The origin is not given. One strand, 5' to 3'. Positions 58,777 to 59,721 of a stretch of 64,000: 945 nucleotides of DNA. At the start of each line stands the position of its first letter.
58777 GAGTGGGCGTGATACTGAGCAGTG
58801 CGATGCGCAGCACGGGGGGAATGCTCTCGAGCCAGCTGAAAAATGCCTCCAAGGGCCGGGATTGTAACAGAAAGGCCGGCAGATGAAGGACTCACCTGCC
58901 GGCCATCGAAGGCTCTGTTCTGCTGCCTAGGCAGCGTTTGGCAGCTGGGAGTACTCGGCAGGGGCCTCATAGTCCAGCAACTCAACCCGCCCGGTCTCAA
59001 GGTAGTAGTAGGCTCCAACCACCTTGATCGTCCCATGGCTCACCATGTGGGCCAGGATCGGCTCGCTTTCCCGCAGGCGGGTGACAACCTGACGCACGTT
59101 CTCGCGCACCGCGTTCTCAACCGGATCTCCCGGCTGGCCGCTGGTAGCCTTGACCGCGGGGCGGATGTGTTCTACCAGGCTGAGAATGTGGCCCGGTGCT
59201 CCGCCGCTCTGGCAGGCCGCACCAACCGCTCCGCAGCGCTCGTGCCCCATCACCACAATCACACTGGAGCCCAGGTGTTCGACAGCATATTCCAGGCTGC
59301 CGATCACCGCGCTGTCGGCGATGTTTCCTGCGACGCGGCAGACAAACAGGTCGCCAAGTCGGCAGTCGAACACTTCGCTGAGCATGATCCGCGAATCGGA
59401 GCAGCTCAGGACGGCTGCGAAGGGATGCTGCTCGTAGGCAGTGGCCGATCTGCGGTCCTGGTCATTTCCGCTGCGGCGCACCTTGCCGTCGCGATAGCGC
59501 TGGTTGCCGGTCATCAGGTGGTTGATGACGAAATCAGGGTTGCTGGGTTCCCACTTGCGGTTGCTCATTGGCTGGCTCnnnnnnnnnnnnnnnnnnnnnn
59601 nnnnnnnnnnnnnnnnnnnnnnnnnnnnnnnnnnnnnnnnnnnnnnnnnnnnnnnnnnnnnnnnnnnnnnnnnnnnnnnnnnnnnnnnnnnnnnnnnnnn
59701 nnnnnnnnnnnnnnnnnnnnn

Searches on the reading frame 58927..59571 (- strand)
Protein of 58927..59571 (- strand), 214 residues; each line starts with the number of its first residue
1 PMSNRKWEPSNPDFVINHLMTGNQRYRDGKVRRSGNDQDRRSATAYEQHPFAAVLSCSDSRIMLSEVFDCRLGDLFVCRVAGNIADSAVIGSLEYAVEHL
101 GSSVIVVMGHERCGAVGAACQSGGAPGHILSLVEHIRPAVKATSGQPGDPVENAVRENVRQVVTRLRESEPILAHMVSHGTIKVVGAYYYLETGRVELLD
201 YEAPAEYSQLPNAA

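Call 3: search_protein_families(library=pfam, proteins=[window:58927-59571:-], max_evalue=0.01)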
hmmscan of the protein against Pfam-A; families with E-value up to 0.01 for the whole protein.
window:58927-59571:- (214 aa): 1 family
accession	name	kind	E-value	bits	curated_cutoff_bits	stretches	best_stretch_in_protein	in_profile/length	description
PF00484.24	Pro_CA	-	9e-42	143.4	25.7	1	53-196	2-156/156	Carbonic anhydrase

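Call 20: search_protein_families(library=ncbifam, proteins=[window:58927-59568:-], max_evalue=0.01)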
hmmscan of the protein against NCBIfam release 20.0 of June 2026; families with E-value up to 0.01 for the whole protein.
window:58927-59568:- (213 aa): 2 families
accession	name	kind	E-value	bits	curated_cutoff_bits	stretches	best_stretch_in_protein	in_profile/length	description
NF011765.0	PRK15219.1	subfamily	6.7e-43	146.9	221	1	10-198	52-244/245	carbonic anhydrase family protein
NF007756.0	PRK10437.1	equivalog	8e-09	35.3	251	1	42-138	28-126/220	carbonate dehydratase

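Call 36: find_homologous_proteins(query=window:58927-59568:-, max_evalue=1e-10)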
Query window:58927-59568:- (213 aa): 7947 proteins with E <= 1e-10 among 8000 candidates; the best 120 are listed.
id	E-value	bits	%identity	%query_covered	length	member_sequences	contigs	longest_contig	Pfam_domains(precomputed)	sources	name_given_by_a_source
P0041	2.1e-138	477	100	100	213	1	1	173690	PF00484.25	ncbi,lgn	-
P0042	5.8e-116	404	87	98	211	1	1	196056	PF00484.25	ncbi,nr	ncbi:carbonic anhydrase [bacterium]|nr:carbonic anhydrase [bacterium]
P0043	1.3e-94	334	72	99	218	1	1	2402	PF00484.25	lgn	-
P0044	3.2e-84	300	66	94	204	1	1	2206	PF00484.25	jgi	jgi:carbonic anhydrase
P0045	7.1e-60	221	56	86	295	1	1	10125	PF00484.25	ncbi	ncbi:MAG: carbonic anhydrase [Terriglobia bacterium]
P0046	1.1e-58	217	54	86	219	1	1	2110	PF00484.25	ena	-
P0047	1.1e-58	217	54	86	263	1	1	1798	PF00484.25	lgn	-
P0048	1.3e-58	216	55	89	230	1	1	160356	PF00484.25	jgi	jgi:carbonic anhydrase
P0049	3.0e-58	215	59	88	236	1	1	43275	PF00484.25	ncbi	-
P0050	3.4e-58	215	58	89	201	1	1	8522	PF00484.25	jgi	jgi:carbonic anhydrase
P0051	7.3e-58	214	55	86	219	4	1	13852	PF00484.25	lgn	-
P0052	1.7e-57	213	55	89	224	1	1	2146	PF00484.25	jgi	jgi:carbonic anhydrase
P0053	3.7e-57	212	56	85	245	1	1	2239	PF00484.25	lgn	-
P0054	5.3e-57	211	56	87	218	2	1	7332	PF00484.25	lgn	-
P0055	7.5e-57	211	56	88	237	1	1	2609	PF00484.25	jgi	jgi:carbonic anhydrase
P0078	2.7e-55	206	53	89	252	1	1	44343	PF00484.25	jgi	jgi:carbonic anhydrase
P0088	4.3e-55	205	55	89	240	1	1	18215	PF00484.25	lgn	-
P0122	3.2e-54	202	55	88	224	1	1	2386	PF00484.25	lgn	-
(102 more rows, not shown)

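Call 37: find_encoding_contigs(protein=P0042, flank=8000, max_places=3)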
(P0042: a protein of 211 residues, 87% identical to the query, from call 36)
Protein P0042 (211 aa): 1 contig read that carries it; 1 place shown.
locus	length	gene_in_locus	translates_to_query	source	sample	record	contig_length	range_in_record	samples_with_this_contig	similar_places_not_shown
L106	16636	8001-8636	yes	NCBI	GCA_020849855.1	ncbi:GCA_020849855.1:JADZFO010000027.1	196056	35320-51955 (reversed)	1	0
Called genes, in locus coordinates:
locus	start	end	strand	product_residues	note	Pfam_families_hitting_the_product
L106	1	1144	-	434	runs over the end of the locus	-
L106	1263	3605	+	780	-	PF00535:Glycos_transf_2, PF10111:Glyco_tranf_2_2 (faint), PF13641:Glyco_tranf_2_3, PF13632:Glyco_trans_2_3 (faint), PF00535:Glycos_transf_2, PF13641:Glyco_tranf_2_3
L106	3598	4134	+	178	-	PF05163:DinB (weak)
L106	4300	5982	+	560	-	PF12729:4HB_MCP_1 (weak), PF00672:HAMP, PF00015:MCPsignal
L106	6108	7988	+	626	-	PF11845:Tll0287-like, PF00672:HAMP (weak), PF00015:MCPsignal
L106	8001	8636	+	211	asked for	PF00484:Pro_CA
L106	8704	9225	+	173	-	PF09335:VTT_dom (weak), PF06695:Sm_multidrug_ex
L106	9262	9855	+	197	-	-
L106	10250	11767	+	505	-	PF00289:Biotin_carb_N, PF02786:CPSase_L_D2, PF07478:Dala_Dala_lig_C, PF02222:ATP-grasp, PF02785:Biotin_carb_C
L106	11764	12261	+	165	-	PF25917:BSH_RND (weak), PF25973:BSH_CzcB (faint), PF00364:Biotin_lipoyl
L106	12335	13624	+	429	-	PF00285:Citrate_synt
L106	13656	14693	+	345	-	-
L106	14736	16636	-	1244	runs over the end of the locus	PF14814:UB2H (faint), PF17757:UvrB_inter, PF02559:CarD_TRCF_RID, PF00270:DEAD, PF04851:ResIII, PF00271:Helicase_C, PF03461:TRCF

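Call 38: find_encoding_contigs(protein=P0043, flank=5000, max_places=3)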
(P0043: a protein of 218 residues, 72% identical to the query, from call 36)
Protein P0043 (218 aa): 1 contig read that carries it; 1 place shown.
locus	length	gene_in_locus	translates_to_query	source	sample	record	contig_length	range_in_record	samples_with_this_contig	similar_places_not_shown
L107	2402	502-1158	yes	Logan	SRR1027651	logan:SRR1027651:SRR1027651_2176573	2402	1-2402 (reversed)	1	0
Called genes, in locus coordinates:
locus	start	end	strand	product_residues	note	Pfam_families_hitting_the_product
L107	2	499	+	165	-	?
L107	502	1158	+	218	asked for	PF00484:Pro_CA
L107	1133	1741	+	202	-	PF09335:VTT_dom, PF06695:Sm_multidrug_ex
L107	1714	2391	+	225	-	-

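Call 39: find_encoding_contigs(protein=P0044, flank=5000, max_places=3)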
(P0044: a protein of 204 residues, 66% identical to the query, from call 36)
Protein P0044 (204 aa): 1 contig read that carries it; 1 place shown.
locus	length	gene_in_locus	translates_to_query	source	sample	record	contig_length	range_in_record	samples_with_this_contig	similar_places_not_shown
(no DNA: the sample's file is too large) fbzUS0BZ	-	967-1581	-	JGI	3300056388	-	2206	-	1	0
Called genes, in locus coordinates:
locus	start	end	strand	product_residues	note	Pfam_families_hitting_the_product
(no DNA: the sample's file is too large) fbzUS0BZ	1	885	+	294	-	?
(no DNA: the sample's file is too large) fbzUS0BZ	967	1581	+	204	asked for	PF00484:Pro_CA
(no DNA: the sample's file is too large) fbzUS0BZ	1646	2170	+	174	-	PF06695:Sm_multidrug_ex, PF09335:VTT_dom (faint)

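Call 65: find_encoding_contigs(protein=P0045, flank=4000, max_places=2)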
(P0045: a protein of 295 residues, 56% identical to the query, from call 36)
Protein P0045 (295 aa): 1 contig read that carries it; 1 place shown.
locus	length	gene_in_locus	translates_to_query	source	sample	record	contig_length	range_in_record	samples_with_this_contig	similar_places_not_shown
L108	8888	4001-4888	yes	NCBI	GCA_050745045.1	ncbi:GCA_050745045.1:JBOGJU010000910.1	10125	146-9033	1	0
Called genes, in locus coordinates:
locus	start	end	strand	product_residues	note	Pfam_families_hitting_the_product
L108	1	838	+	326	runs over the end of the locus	PF02771:Acyl-CoA_dh_N, PF02770:Acyl-CoA_dh_M, PF00441:Acyl-CoA_dh_1, PF22924:ACOX_C_alpha1 (faint), PF08028:Acyl-CoA_dh_2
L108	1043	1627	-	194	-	PF01928:CYTH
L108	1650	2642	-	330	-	PF00348:polyprenyl_synt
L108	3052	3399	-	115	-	PF19135:DUF5818 (weak)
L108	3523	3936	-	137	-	-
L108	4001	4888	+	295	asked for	PF00484:Pro_CA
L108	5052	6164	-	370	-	PF12679:ABC2_membrane_2 (weak), PF12698:ABC2_membrane_3, PF01061:ABC2_membrane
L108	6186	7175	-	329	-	PF00005:ABC_tran, PF13304:AAA_21 (weak), PF13732:DrrA1-3_C (weak)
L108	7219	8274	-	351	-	PF25919:BSH_CusB (faint), PF00364:Biotin_lipoyl (faint), PF25917:BSH_RND, PF25954:Beta-barrel_RND_2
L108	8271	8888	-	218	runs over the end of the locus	PF00440:TetR_N, PF14514:TetR_C_9 (weak), PF16859:TetR_C_11 (weak), PF17938:TetR_C_29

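Call 66: find_encoding_contigs(protein=P0048, flank=4000, max_places=2)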
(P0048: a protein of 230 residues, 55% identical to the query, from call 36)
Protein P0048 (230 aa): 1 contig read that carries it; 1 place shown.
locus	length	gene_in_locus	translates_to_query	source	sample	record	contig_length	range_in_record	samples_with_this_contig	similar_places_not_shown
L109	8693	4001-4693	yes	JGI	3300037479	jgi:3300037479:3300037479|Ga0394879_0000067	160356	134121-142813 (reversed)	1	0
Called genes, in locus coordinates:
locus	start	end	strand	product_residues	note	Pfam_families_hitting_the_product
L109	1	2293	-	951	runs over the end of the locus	PF16078:2-oxogl_dehyd_N, PF00676:E1_dh, PF02779:Transket_pyr, PF16870:OxoGdeHyase_C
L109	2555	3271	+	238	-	-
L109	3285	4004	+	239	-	PF17263:DUF5329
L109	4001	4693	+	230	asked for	PF00484:Pro_CA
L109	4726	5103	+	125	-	-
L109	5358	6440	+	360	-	PF00672:HAMP, PF00512:HisKA (weak), PF02518:HATPase_c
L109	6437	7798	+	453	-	PF00072:Response_reg, PF00158:Sigma54_activat, PF13191:AAA_16 (weak), PF14532:Sigma54_activ_2, PF07728:AAA_5, PF25601:AAA_lid_14, PF02954:HTH_8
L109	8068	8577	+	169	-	-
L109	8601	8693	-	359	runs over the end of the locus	PF01112:Asparaginase_2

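Call 67: find_encoding_contigs(protein=P0049, flank=4000, max_places=2)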
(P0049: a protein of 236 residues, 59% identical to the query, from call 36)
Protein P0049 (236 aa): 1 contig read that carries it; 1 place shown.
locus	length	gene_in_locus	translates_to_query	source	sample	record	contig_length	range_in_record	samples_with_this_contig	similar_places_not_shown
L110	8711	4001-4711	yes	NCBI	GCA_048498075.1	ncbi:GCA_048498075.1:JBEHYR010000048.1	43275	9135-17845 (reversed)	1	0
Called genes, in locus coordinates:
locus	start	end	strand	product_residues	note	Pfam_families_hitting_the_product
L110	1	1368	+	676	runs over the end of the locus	PF00672:HAMP, PF00015:MCPsignal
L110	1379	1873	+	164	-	PF01584:CheW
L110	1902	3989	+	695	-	PF12729:4HB_MCP_1, PF00672:HAMP, PF00015:MCPsignal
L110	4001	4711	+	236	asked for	PF00484:Pro_CA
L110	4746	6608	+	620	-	PF00672:HAMP, PF00015:MCPsignal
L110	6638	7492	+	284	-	PF03705:CheR_N, PF01739:CheR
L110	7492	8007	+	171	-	PF03975:CheD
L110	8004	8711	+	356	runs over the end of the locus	PF00072:Response_reg, PF01339:CheB_methylest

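Call 68: search_protein_families(library=pfam, proteins=[L110:4746-6608:+, L110:1902-3989:+, L110:4001-4711:+, L110:1-1368:+], max_evalue=0.01)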
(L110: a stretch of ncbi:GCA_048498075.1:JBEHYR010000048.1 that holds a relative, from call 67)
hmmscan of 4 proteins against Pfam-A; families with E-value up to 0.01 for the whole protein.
L110:4746-6608:+ (620 aa): 2 families
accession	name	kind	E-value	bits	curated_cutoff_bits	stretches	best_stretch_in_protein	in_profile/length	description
PF00015.26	MCPsignal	-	9.2e-31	107.4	34.6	2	383-468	2-94/172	Methyl-accepting chemotaxis protein (MCP) signalling domain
PF00672.30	HAMP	-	6.1e-13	49.3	25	1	231-280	3-52/53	HAMP domain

L110:1902-3989:+ (695 aa): 3 families
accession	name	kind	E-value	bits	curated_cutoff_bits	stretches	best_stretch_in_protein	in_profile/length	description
PF00015.26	MCPsignal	-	7.1e-30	104.5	34.6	1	451-592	2-171/172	Methyl-accepting chemotaxis protein (MCP) signalling domain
PF12729.13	4HB_MCP_1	-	2e-18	67.1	27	2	2-179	1-179/181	Four helix bundle sensory module for signal transduction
PF00672.30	HAMP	-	2.7e-10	40.8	25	1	339-387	4-52/53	HAMP domain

L110:4001-4711:+ (236 aa): 1 family
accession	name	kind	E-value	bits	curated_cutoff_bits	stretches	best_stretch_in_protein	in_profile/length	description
PF00484.24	Pro_CA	-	4.9e-43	147.5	25.7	1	88-232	1-156/156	Carbonic anhydrase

L110:1-1368:+ (455 aa): 3 families
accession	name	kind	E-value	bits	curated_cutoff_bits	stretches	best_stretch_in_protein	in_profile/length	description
PF00015.26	MCPsignal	-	4.7e-32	111.6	34.6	1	227-367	3-171/172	Methyl-accepting chemotaxis protein (MCP) signalling domain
PF00672.30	HAMP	-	4.1e-15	56.3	25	1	112-163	2-53/53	HAMP domain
PF18947.5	HAMP_2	-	6.9e-05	23.2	24.3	1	116-162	20-66/67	HAMP domain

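Call 71: find_encoding_contigs(protein=P0050, flank=4000, max_places=2)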
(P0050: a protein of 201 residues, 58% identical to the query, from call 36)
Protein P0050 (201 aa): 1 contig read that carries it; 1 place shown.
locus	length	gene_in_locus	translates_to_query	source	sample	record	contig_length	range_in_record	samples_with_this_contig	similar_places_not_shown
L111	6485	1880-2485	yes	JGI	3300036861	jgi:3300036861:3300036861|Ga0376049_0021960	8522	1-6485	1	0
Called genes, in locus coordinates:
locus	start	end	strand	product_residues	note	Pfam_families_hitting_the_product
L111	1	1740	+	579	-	?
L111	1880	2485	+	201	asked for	PF00484:Pro_CA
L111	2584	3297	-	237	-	-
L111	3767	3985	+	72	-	-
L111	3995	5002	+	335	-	-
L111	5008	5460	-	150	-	-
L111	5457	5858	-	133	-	PF12728:HTH_17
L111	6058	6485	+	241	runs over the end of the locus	PF05685:Uma2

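Call 72: find_encoding_contigs(protein=P0078, flank=4000, max_places=2)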
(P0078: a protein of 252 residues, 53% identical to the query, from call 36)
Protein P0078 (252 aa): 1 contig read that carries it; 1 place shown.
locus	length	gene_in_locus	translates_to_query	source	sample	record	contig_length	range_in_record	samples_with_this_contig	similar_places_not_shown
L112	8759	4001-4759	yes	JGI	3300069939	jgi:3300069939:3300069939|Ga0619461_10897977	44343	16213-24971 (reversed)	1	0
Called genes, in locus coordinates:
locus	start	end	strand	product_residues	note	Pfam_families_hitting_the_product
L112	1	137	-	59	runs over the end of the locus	PF19029:DUF883_C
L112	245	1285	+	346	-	PF02265:S1-P1_nuclease (faint)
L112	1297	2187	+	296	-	PF01259:SAICAR_synt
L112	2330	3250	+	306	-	PF02899:Phage_int_SAM_1, PF00589:Phage_integrase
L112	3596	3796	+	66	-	-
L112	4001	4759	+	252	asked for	PF00484:Pro_CA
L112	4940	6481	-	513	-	PF00884:Sulfatase, PF01663:Phosphodiest (faint), PF16347:SGSH_C (faint)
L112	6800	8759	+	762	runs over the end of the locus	PF14870:PSII_BNR (faint), PF25852:DUF6242_C (faint), PF02012:BNR (faint), PF15899:BNR_6 (faint), PF15902:Sortilin-Vps10 (weak)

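Call 73: find_encoding_contigs(protein=P0088, flank=4000, max_places=2)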
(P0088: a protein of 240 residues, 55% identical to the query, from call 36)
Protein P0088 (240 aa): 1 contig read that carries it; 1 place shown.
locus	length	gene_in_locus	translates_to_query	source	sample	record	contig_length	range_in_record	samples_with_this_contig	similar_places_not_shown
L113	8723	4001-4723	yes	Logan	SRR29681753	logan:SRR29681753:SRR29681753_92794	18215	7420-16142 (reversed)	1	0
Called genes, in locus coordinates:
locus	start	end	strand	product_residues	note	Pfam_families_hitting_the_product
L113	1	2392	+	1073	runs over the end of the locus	PF07679:I-set (weak), PF07686:V-set (faint), PF13895:Ig_2 (faint), PF13927:Ig_3, PF25021:TEN_NHL (weak), PF07679:I-set (weak), PF13927:Ig_3 (weak), PF25021:TEN_NHL (weak), +6 more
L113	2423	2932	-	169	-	-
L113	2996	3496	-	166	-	-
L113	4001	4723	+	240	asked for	PF00484:Pro_CA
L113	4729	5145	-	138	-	PF02566:OsmC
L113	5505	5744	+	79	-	PF18930:DUF5679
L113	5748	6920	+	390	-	PF00334:NDK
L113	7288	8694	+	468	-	PF13385:Laminin_G_3 (weak)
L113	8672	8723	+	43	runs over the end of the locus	-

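Call 74: search_protein_families(library=pfam, proteins=[L111:1-1740:+, L111:2584-3297:-], max_evalue=0.001)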
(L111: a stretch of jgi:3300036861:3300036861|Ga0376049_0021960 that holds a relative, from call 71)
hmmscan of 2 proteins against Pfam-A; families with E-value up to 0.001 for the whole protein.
L111:1-1740:+ (579 aa): 1 family
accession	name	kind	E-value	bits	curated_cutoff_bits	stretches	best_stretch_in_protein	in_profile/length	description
PF07221.17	GlcNAc_2-epim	-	4e-11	43.2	23.4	1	272-439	155-319/347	N-acylglucosamine 2-epimerase (GlcNAc 2-epimerase)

L111:2584-3297:- (237 aa): 0 families

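Call 76: find_encoding_contigs(protein=P0122, flank=3000, max_places=3)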
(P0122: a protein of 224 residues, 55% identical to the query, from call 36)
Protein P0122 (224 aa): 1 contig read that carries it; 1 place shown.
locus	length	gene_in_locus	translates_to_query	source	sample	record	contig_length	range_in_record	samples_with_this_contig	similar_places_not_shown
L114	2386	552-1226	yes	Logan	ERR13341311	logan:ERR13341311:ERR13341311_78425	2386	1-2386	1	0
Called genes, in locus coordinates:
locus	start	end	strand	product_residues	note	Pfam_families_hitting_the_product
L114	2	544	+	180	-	?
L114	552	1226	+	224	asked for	PF00484:Pro_CA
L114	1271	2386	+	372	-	?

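Call 77: search_protein_families(library=pfam, proteins=[L114:2-544:+, L114:1271-2386:+], max_evalue=0.001)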
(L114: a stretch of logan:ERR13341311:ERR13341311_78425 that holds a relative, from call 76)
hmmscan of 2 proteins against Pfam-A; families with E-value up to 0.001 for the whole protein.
L114:2-544:+ (180 aa): 1 family
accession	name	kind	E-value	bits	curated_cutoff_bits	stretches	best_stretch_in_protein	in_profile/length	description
PF00015.26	MCPsignal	-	1.5e-11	44.9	34.6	1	1-80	71-171/172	Methyl-accepting chemotaxis protein (MCP) signalling domain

L114:1271-2386:+ (372 aa): 1 family
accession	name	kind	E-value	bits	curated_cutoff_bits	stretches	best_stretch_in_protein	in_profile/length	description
PF00672.30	HAMP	-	1.1e-13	51.7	25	1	233-281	5-53/53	HAMP domain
